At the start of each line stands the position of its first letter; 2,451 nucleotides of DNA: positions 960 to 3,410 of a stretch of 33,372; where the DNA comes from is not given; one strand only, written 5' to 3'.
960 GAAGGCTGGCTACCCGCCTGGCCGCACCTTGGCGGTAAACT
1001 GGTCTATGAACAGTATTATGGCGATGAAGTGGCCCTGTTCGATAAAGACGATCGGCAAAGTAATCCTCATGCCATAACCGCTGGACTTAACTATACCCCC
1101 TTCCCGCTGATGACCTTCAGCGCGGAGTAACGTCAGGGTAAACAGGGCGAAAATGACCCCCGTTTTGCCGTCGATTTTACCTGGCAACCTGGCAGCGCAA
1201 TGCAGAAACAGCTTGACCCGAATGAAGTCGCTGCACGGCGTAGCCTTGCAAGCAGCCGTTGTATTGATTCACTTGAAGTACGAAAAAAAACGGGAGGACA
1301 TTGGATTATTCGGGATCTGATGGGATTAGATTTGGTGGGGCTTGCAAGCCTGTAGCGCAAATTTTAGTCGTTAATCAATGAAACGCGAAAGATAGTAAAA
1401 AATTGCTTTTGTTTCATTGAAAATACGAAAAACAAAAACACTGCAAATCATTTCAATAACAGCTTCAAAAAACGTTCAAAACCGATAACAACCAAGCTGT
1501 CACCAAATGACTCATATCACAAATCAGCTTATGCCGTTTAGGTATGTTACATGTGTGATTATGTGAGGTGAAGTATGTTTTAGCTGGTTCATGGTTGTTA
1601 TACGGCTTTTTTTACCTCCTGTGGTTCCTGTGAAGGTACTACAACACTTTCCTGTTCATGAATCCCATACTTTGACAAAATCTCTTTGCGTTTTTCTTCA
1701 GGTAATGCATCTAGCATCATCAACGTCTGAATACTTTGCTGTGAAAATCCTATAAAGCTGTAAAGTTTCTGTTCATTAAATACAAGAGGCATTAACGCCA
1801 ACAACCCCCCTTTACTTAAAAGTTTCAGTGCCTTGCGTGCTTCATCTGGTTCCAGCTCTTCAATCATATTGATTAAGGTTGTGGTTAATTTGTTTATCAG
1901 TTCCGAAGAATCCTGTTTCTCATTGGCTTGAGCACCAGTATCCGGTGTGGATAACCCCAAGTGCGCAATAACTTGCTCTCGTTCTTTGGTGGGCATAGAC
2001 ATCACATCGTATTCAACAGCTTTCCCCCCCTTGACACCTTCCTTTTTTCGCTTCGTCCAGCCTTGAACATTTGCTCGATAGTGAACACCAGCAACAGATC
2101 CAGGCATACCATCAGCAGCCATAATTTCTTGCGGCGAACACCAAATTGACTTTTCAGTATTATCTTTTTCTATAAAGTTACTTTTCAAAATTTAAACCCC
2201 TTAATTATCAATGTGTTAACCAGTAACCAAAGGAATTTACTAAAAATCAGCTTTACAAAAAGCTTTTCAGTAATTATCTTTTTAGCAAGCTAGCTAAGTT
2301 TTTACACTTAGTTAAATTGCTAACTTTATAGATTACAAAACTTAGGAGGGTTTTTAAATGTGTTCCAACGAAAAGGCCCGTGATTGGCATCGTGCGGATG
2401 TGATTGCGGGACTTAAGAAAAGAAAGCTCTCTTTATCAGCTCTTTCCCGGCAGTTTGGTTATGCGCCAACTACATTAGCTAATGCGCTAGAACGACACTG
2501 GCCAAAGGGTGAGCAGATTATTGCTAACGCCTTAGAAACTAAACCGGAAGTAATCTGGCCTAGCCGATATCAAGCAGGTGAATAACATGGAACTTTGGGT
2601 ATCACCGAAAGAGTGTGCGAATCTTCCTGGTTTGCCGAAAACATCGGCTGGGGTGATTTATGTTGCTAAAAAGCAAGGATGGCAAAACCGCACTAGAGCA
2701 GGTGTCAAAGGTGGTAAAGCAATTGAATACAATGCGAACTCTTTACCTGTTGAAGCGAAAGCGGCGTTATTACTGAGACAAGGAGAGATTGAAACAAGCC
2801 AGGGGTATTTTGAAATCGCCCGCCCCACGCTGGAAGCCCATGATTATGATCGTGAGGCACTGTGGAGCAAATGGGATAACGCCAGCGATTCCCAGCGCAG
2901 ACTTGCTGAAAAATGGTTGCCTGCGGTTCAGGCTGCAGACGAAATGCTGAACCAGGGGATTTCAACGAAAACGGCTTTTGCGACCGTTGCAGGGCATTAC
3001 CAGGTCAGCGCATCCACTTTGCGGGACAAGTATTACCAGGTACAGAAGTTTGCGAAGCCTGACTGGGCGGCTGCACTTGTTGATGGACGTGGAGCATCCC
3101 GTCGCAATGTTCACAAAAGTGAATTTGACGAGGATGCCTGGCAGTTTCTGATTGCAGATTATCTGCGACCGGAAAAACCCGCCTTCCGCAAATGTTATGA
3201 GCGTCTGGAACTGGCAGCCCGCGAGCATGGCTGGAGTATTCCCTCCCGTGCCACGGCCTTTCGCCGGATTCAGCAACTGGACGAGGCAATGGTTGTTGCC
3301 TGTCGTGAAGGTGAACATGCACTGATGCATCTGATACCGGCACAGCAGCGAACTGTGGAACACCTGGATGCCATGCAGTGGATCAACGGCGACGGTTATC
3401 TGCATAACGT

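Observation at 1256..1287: Exact prophage-host junction and predicted 5-bp target-site duplication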

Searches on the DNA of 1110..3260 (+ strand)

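Call 4: search_dna_similar(query=window:1260-3260:+, collection=phages, mode=near, max_rows=15)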
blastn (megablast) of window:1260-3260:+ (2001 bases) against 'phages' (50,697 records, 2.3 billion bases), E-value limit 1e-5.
Records with a match: 13; places in all: 13; records where one place covers at least 80% of the query: 5.
Best place of each record, by identity: >=99% 8; 95-99% 5.
By first word of the organism name: Escherichia 9; Yersinia 2; Shigella 2.
By host as written in the record: - 4; Escherichia coli 3; Yersinia pestis EV76-CN 2; Shigella flexneri serotype 4a 2; Escherichia sp. 1; Escherichia coli C 1.
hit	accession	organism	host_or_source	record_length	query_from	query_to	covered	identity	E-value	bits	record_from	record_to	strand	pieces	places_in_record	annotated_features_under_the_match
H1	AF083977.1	Escherichia phage Mu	Escherichia sp.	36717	1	2001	100%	99.0%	0e+0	3591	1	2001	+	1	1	transposase | repressor protein c | DNA binding protein | promoter (x2) | ribosome_binding_site (x3)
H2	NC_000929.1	Escherichia phage Mu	Escherichia coli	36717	1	2001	100%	99.0%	0e+0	3591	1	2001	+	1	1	Mu transposase C-terminal domain-containing protein | transcriptional repressor (x2)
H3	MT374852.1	Yersinia phage vB_YpM_3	Yersinia pestis EV76-CN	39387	1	2001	100%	99.0%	0e+0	3585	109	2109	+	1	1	hypothetical protein (x3)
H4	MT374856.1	Yersinia phage vB_YpM_23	Yersinia pestis EV76-CN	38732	1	2001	100%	99.0%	0e+0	3585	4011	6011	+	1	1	hypothetical protein (x3)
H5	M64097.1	Escherichia phage Mu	-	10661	1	2001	100%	99.0%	0e+0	3579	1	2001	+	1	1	A: CDS | c repressor | putative; label: D-147 | putative; label: E-112 | ner: CDS | and 1 other names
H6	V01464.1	Escherichia phage Mu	-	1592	1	1592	80%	98.7%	0e+0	2830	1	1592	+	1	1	unnamed protein product; cI | unnamed protein product; gene A (1592 is 1st base in codon) | unnamed protein product; cII or ner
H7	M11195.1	Escherichia phage Mu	-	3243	1021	2001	49%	99.5%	0e+0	1784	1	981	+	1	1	transposase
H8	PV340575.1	Escherichia phage PhiR68_1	Escherichia coli C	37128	1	2001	48%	96.0%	0e+0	1548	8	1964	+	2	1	DNA transposition protein | repressor | Ner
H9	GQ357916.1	Escherichia phage D108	Escherichia coli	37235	1519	2001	24%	99.4%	0e+0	876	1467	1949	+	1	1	A: DNA transposition protein A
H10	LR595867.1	Escherichia virus Mu_3F6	-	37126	1519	2001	24%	99.4%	0e+0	876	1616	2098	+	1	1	DNA transposition protein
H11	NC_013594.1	Escherichia phage D108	Escherichia coli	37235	1519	2001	24%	99.4%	0e+0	876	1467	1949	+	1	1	A: Mu transposase C-terminal domain-containing protein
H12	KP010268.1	Shigella phage SfMu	Shigella flexneri serotype 4a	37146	1519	2001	24%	97.7%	0e+0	832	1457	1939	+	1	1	transposase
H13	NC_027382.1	Shigella phage SfMu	Shigella flexneri serotype 4a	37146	1519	2001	24%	97.7%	0e+0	832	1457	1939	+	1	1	Mu transposase C-terminal domain-containing protein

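Call 6: search_dna_similar(query=window:1110-1410:+, collection=ecoli_genomes, mode=near, max_rows=30)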
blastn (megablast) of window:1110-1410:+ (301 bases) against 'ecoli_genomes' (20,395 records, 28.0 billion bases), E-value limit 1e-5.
Records with a match: 2907; places in all: 2944; records where one place covers at least 80% of the query: 0.
Genomes with a match: 2906 of 5426; with a place that covers at least 80% of the query: 0. Places per genome that has any: lowest 1, median 1, highest 3. On chromosomes: 2942 places; on plasmids: 2.
Best place of each record, by identity: >=99% 16; 95-99% 2873; 90-95% 16; 80-90% 2.
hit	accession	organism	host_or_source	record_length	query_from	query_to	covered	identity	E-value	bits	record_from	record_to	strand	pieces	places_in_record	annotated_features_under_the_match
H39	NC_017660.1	Escherichia coli KO11FL strain KO11FL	-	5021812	138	301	54%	97.0%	2e-70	274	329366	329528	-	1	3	frdA: fumarate reductase (quinol) flavoprotein subunit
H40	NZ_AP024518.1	Escherichia coli strain E148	Equus caballus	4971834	138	301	54%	97.0%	2e-70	274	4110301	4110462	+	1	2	GntR family transcriptional regulator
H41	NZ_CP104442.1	Escherichia coli strain HBUT-L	missing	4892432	138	301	54%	97.0%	2e-70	274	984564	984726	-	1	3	none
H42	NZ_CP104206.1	Escherichia coli strain hubt-sl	missing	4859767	138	301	54%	97.0%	2e-70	274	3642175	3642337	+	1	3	none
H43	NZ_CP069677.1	Escherichia coli O126:H45 strain MIN10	Homo sapiens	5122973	144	301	52%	98.7%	1e-72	281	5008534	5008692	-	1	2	DKNYY family protein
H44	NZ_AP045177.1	Escherichia coli strain JNEC-KY180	Homo sapiens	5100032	146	301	52%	99.4%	3e-73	283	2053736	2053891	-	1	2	S49 family peptidase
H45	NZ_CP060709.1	Escherichia coli strain ST18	not applicable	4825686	143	301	53%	97.5%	7e-70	272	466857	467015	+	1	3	MFS transporter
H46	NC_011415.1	Escherichia coli SE11 strain SE11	-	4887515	147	301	51%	98.7%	5e-71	276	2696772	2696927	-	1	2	Rpn family recombination-promoting nuclease/putative transposase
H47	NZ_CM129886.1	Escherichia coli strain MB06231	seawater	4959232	147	301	51%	98.7%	5e-71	276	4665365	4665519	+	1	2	DUF4329 domain-containing protein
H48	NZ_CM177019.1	Escherichia coli strain RMDEC465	Homo sapiens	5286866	147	301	51%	98.7%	5e-71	276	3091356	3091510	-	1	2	none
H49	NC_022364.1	Escherichia coli LY180 strain LY180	-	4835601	146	301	52%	98.1%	7e-70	272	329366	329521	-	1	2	none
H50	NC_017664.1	Escherichia coli W strain W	-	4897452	146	301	52%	98.1%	7e-70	272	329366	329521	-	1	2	none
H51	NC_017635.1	Escherichia coli W strain W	-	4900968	146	301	52%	98.1%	7e-70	272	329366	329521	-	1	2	none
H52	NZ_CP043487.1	Escherichia coli strain AQ15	missing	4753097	146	301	52%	98.1%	7e-70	272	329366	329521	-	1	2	none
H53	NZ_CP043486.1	Escherichia coli strain SL112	missing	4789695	146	301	52%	98.1%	7e-70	272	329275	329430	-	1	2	none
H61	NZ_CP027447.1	Escherichia coli strain 2014C-3075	Homo sapiens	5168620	151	301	50%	99.3%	2e-70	274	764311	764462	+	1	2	ABC transporter substrate-binding protein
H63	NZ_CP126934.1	Escherichia coli O78:H4 strain APEC E19057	Gallus gallus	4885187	151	301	50%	99.3%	2e-70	274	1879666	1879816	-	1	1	none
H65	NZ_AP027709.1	Escherichia coli strain PSS-15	Homo sapiens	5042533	151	301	50%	99.3%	2e-70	274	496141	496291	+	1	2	FUSC family protein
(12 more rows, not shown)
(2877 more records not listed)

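Call 33: get_annotated_region(hit=H61, flank=150)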
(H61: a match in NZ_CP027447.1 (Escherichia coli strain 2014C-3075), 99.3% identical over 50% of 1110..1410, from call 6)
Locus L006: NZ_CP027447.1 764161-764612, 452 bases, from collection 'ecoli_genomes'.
description: Escherichia coli strain 2014C-3075 chromosome, complete genome
organism: Escherichia coli strain 2014C-3075 (NCBI taxid 562)
replicon: chromosome; assembly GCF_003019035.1
host: Homo sapiens; source: stool; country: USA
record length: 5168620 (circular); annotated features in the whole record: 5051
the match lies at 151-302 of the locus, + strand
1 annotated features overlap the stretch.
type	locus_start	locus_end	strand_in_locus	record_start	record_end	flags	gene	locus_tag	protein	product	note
CDS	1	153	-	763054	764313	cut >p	-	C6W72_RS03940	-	ABC transporter substrate-binding protein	incomplete; partial in the middle of a contig; missing N-terminus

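Call 34: get_annotated_region(hit=H63, flank=150)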
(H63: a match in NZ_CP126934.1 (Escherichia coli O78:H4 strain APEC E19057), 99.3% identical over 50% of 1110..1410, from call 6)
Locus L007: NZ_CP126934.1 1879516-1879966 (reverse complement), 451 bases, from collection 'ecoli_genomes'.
description: Escherichia coli O78:H4 strain APEC E19057 chromosome, complete genome
organism: Escherichia coli O78:H4 strain APEC E19057 (NCBI taxid 2854732)
replicon: chromosome; assembly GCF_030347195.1
host: Gallus gallus; source: liver; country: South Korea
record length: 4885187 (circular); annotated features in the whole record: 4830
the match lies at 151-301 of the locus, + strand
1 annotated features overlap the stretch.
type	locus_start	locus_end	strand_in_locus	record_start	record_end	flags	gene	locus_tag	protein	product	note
CDS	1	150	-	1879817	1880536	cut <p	-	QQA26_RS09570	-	DUF5682 family protein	incomplete; partial in the middle of a contig; missing N-terminus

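Call 35: get_annotated_region(hit=H65, flank=150)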
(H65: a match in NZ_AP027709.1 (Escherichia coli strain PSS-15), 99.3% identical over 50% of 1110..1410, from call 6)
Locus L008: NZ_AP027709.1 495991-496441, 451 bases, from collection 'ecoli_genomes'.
description: Escherichia coli strain PSS-15 chromosome, complete genome
organism: Escherichia coli strain PSS-15 (NCBI taxid 562)
replicon: chromosome; assembly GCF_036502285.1
host: Homo sapiens; source: feces; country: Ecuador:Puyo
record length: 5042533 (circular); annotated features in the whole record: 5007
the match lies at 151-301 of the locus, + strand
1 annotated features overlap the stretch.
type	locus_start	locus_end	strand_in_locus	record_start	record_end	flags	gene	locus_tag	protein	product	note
CDS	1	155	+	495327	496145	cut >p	-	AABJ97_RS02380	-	FUSC family protein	incomplete; partial in the middle of a contig; missing C-terminus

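Call 36: get_annotated_region(hit=H46, flank=150)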
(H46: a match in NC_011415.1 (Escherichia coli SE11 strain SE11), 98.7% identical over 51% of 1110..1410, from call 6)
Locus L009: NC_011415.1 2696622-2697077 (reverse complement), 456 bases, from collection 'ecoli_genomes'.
description: Escherichia coli SE11, complete sequence
organism: Escherichia coli SE11 strain SE11 (NCBI taxid 409438)
replicon: chromosome; assembly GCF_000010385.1
host: -; source: -; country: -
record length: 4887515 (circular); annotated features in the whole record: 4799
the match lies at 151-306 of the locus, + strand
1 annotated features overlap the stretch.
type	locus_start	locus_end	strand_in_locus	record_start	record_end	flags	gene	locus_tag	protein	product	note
CDS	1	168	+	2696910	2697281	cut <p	-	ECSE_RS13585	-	Rpn family recombination-promoting nuclease/putative transposase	incomplete; partial in the middle of a contig; missing C-terminus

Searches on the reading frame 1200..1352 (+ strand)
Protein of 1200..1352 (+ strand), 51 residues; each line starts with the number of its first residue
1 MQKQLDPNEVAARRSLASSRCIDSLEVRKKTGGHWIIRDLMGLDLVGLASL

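Call 18: find_encoding_contigs(protein=window:1200-1352:+, flank=10000, max_places=10)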
Protein seq(51 aa) (51 aa): no gene with exactly this product is on record in the collection.
